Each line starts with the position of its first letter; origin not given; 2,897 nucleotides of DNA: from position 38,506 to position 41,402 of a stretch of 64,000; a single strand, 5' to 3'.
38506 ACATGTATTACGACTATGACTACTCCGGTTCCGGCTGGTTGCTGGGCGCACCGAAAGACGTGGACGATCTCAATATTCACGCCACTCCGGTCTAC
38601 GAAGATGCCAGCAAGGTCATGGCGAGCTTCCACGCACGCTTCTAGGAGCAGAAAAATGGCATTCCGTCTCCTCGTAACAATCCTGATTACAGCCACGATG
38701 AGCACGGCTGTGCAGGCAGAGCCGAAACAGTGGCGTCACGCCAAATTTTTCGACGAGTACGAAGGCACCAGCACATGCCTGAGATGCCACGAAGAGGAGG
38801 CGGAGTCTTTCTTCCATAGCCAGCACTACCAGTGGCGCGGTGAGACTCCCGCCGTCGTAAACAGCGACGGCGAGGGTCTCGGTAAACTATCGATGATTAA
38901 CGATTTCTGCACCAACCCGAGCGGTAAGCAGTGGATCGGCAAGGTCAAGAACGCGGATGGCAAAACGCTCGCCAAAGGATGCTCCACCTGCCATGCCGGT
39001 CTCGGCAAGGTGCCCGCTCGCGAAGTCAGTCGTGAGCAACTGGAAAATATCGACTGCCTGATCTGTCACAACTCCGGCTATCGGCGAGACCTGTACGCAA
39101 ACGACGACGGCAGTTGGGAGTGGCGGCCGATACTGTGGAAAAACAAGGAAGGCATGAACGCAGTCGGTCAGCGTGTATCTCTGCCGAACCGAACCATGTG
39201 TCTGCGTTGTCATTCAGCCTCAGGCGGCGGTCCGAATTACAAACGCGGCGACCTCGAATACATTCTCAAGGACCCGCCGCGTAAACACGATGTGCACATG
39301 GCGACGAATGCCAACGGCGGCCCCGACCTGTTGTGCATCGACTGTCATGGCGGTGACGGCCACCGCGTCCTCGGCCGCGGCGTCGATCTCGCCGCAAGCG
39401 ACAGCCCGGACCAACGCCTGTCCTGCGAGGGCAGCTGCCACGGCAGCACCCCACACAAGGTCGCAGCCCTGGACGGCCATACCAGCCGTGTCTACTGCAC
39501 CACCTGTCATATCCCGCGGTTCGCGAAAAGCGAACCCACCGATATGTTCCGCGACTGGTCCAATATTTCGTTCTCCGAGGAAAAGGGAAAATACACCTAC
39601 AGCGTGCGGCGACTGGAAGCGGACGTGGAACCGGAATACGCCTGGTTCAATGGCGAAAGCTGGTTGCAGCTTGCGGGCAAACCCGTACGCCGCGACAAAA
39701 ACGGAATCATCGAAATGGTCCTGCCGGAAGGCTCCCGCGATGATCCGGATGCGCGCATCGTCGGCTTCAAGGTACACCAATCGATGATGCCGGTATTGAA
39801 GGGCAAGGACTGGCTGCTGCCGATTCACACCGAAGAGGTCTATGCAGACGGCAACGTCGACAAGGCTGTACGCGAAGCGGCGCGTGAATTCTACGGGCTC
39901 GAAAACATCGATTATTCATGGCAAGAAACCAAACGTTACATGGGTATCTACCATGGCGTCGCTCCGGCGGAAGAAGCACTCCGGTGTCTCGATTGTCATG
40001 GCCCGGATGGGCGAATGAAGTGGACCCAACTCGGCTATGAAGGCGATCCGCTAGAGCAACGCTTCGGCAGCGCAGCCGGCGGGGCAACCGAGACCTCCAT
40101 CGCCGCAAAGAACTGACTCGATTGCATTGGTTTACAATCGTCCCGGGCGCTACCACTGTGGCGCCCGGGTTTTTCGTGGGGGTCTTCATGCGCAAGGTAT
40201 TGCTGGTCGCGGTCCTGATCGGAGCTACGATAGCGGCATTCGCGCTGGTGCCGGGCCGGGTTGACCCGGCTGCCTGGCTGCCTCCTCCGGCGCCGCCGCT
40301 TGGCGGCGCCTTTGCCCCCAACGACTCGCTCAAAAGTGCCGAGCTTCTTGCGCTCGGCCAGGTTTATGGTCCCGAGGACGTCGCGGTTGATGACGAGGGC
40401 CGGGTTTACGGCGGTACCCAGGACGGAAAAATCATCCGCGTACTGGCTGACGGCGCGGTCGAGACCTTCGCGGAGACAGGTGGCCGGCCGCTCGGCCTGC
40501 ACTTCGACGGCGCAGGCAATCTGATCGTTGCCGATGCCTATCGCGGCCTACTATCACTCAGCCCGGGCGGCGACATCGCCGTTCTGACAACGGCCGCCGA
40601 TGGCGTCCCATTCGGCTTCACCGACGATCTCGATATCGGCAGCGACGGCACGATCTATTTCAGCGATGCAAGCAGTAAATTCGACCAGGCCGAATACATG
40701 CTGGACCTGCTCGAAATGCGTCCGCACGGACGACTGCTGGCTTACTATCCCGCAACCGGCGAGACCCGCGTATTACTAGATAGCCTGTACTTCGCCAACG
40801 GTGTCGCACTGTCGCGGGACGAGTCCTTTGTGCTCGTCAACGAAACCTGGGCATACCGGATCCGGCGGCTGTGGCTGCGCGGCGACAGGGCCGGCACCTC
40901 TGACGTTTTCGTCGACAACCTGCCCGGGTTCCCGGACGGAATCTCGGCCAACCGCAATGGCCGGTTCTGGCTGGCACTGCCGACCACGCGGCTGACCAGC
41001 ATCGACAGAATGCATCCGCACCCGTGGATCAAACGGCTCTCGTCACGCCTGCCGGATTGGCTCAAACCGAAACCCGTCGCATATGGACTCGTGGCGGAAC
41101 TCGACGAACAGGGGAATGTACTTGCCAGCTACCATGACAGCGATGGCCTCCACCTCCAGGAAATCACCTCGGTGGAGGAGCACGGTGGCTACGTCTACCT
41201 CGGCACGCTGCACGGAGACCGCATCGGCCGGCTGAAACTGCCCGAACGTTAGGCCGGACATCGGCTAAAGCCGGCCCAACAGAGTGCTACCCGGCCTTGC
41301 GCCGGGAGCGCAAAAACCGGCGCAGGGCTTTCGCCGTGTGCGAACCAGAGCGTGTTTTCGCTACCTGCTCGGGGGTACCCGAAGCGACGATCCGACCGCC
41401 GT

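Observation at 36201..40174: Terminator-bounded three-gene operon: monoheme cytochrome c, coiled-coil outer-membrane barrel and octaheme cytochrome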

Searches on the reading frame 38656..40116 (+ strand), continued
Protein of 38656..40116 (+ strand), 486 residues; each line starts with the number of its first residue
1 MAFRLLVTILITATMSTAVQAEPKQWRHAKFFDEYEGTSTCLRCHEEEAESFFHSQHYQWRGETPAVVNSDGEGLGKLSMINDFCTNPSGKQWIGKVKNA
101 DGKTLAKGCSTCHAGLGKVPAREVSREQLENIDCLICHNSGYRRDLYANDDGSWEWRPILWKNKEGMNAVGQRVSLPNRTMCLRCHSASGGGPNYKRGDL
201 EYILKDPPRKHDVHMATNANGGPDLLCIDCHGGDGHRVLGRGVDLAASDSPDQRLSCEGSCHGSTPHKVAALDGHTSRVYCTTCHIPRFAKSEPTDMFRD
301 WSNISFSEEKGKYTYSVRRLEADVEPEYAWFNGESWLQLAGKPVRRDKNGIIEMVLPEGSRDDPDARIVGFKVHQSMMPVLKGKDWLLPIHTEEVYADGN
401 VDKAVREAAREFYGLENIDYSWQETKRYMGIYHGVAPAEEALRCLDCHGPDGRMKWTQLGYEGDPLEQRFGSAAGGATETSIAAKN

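Call 14: find_related_loci(query=A1, collection=genome_contigs, flank=7000)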
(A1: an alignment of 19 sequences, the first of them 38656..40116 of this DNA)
Query A1 (486 aa) in genome_contigs; peptide patterns used: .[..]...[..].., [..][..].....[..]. (x = any residue, [..] = any of these).
599 stretches matched a pattern (row limit reached: there are more); 578 encode a relative of the query (tblastn E <= 1e-3); the best 80 are kept; 80 distinct loci.
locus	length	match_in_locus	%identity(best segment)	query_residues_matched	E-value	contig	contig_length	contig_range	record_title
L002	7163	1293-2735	94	1-481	0e+0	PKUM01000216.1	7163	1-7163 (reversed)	MAG: Chromatiales bacterium isolate BM003 sc_5637, whole genome shotgun sequence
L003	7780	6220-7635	69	3-472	0e+0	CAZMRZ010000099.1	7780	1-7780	MAG TPA_asm: uncultured Woeseiaceae bacterium isolate SRP155585_co2_43 genome assembly, contig: NODE_8018_length_7780_co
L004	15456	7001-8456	94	1-486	0e+0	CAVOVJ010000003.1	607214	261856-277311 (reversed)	MAG: uncultured Gammaproteobacteria bacterium isolate MFD09779.bin.2.218 genome assembly, contig: contig_20620, whole ge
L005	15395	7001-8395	66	1-470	0e+0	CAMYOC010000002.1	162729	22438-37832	MAG: uncultured Gammaproteobacteria bacterium isolate FCS_Gamma_003 genome assembly, contig: scaffold_11, whole genome s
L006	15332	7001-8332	69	27-474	0e+0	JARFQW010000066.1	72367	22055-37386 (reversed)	MAG: Gammaproteobacteria bacterium isolate MAG_Ve_Sed_34 k141_8261270, whole genome shotgun sequence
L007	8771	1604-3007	64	1-473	0e+0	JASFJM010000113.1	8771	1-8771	MAG: Gammaproteobacteria bacterium isolate D0608U02metaG_Bin_10 D0608U02metaG_FD_scaffold_34_c1, whole genome shotgun se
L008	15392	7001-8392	66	5-468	0e+0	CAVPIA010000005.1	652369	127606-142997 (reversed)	MAG: uncultured Gammaproteobacteria bacterium isolate MFD09964.bin.1.93 genome assembly, contig: contig_27020, whole gen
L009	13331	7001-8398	64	4-473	0e+0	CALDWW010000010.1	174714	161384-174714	MAG: uncultured Gammaproteobacteria bacterium isolate N4_Bin_Bin_38_1 genome assembly, contig: c_000002671803, whole gen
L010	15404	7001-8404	64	1-473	0e+0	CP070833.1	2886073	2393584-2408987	MAG: Gammaproteobacteria bacterium isolate bin107 chromosome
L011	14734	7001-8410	64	1-473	0e+0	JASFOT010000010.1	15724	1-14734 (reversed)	MAG: Gammaproteobacteria bacterium isolate D0819M12metaG_Bin_189 D0819M12metaG_FD_scaffold_236_c1, whole genome shotgun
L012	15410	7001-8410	60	1-465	0e+0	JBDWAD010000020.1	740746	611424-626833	MAG: Halioglobus sp. isolate AQ.29.F.C3_31_9 AQ_29_F_C3_31_9_000000000020, whole genome shotgun sequence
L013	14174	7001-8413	60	4-469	0e+0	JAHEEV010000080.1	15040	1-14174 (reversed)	MAG: Halieaceae bacterium isolate Ww294 NODE_8183_length_15040_cov_18.551511, whole genome shotgun sequence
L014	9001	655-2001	60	21-473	0e+0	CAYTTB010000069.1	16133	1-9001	MAG TPA_asm: uncultured Thermoanaerobaculia bacterium isolate SRP216583_co2_235 genome assembly, contig: NODE_2726_lengt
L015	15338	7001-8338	59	24-473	0e+0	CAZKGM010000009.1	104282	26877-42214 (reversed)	MAG TPA_asm: uncultured Thermoanaerobaculia bacterium isolate binchicken_co163_178 genome assembly, contig: NODE_139_len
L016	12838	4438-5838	57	3-473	0e+0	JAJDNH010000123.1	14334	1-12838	MAG: Acidobacteria bacterium isolate ALJrbin.24 k141_4468336, whole genome shotgun sequence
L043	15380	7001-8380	56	1-466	0e+0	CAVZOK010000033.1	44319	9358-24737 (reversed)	MAG: Candidatus Sulfomarinibacteraceae bacterium isolate MFD03804.bin.2.114 genome assembly, contig: contig_75253, whole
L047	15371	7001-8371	56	4-466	0e+0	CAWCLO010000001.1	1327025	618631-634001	MAG: Candidatus Sulfomarinibacteraceae bacterium isolate MFD03804.bin.1.185 genome assembly, contig: contig_10252, whole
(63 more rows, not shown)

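Call 86: search_protein_families(library=pfam, proteins=[L043:8755-9723:+, L047:11545-11955:+], max_evalue=0.0001)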
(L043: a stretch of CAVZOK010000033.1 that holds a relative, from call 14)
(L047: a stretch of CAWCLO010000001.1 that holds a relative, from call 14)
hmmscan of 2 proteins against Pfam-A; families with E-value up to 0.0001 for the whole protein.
L043:8755-9723:+ (323 aa): 7 families
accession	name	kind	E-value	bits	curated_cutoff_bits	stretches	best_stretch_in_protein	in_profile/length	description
PF09699.15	Paired_CXXCH_1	-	1.1e-24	86.2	20.6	2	175-217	1-40/41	Doubled CXXCH motif (Paired_CXXCH_1)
PF14522.11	Cytochrome_C7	-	3.3e-13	49.7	24.8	0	53-123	13-66/67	Cytochrome c7 and related cytochrome c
PF14537.11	Cytochrom_c3_2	-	8.5e-11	42.6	25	0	84-164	6-79/79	Cytochrome c3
PF22113.1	Mtrc-MtrF_II-IV_dom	-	1e-07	32.1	30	0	158-303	8-165/176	Outer membrane cytochrome MtrC/MtrF-like, domains II/IV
PF02085.21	Cytochrom_CIII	-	2.7e-07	31.3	22.9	0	136-213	28-101/101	Class III cytochrome C family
PF22678.1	Cytochrom_c_NrfB-like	-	4.1e-07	30.8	27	1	87-159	1-77/89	Cytochrome c-type protein NrfB-like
PF13435.11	Cytochrome_C554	-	4e-05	24.9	20.8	0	158-236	1-84/84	Cytochrome c554 and c-prime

L047:11545-11955:+ (137 aa): 1 family
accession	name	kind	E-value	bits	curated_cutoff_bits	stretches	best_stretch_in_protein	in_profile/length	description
PF11854.14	MtrB_PioB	-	9.8e-06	24.9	23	1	19-115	516-597/635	Putative outer membrane beta-barrel porin, MtrB/PioB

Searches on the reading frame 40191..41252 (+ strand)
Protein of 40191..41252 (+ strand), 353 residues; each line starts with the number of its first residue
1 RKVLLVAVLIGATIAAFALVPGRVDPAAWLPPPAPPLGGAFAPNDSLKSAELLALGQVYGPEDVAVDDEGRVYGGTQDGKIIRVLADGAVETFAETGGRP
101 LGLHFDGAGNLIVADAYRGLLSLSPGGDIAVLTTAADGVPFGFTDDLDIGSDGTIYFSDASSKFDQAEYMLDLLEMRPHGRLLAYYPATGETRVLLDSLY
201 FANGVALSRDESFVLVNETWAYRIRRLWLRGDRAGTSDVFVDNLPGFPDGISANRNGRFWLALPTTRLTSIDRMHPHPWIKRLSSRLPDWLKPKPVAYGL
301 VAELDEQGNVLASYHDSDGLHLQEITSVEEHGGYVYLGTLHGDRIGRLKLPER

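Call 86: search_protein_families(library=pfam, proteins=[window:40191-41252:+], max_evalue=0.0001)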
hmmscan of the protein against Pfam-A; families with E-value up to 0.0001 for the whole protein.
window:40191-41252:+ (353 aa): 4 families
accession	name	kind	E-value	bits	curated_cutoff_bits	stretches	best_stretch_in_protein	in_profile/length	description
PF03088.22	Str_synth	-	1e-27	96.5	25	1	145-231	1-88/89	Strictosidine synthase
PF20067.5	SSL_N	-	2e-19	69.6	18.9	1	39-84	1-46/46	Strictosidine synthase-like, N-terminal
PF08450.18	SGL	-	1.3e-14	54.9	26.3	1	78-266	21-204/246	SMP-30/Gluconolactonase/LRE-like region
PF01436.27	NHL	-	1.2e-05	25.6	20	0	59-73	2-16/28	NHL repeat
